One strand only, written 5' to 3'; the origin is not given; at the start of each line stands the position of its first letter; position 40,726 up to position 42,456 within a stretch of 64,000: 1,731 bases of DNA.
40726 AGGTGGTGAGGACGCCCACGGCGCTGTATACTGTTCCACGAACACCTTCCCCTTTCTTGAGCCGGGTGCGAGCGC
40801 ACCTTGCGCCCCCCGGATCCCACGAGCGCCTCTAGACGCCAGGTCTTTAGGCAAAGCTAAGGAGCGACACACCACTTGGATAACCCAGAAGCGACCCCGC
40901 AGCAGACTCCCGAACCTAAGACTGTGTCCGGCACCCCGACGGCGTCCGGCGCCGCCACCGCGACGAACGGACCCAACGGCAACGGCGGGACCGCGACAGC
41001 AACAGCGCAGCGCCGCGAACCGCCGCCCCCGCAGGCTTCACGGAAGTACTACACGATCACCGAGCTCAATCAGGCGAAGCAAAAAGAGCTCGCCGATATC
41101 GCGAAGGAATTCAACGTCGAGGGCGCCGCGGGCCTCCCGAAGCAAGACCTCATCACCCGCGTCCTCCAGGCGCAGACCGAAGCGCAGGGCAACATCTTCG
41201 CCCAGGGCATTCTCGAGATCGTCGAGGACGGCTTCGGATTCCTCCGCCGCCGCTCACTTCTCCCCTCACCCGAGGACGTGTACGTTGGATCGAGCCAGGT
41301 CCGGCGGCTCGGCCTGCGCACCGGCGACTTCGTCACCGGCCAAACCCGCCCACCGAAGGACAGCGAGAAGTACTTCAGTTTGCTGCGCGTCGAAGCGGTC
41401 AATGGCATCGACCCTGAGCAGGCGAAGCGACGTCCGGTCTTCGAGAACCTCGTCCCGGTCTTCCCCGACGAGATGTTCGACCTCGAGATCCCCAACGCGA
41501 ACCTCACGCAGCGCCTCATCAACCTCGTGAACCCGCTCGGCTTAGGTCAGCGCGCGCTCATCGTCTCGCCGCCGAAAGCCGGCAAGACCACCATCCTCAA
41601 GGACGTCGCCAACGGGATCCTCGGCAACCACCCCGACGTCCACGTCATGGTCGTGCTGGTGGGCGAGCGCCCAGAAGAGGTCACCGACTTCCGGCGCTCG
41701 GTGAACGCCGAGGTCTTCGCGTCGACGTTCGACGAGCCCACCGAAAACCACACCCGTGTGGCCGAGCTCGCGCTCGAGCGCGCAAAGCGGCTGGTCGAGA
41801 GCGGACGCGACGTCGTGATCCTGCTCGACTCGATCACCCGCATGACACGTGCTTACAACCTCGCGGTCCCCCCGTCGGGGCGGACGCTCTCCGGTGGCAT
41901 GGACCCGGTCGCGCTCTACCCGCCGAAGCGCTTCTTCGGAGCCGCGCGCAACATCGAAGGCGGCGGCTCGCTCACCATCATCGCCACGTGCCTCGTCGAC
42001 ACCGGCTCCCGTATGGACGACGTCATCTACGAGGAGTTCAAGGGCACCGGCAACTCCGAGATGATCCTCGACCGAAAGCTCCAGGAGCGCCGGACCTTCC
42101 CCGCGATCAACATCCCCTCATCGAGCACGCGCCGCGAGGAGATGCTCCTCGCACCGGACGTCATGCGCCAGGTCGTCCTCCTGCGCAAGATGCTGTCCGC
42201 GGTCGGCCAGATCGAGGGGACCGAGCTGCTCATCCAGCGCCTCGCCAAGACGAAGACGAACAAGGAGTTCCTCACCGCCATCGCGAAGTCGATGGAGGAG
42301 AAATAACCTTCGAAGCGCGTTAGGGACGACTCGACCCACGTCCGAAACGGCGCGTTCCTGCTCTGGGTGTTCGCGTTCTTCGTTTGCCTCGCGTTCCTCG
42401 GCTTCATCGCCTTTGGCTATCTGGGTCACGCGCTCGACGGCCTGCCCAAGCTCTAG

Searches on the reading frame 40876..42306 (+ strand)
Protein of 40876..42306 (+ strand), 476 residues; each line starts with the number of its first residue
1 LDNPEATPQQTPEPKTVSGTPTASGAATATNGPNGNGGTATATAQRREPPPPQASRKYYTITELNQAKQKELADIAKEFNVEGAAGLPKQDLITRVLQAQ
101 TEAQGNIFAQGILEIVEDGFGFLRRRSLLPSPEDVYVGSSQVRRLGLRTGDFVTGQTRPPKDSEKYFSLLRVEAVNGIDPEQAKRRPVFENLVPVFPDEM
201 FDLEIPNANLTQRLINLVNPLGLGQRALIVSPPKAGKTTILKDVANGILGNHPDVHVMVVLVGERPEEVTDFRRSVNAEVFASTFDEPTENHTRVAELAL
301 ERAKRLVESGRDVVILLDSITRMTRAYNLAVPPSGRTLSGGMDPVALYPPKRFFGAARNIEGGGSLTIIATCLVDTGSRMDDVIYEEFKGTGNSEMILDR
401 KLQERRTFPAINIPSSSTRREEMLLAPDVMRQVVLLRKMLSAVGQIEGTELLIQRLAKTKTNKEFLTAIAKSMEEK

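Call 72: search_protein_families(library=pfam, proteins=[window:40876-42306:+], max_evalue=0.0001)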
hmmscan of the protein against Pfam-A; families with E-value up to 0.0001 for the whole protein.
window:40876-42306:+ (476 aa): 3 families
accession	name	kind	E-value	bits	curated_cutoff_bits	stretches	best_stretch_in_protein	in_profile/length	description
PF07497.18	Rho_RNA_bind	-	2.8e-31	107.6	27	1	110-181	2-73/73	Rho termination factor, RNA-binding domain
PF00006.31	ATP-synt_ab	-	7.1e-27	94.9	29.5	1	213-416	3-211/213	ATP synthase alpha/beta family, nucleotide-binding domain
PF07498.18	Rho_N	-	3.4e-10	40.2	24.9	1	63-105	1-43/43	Rho termination factor, N-terminal domain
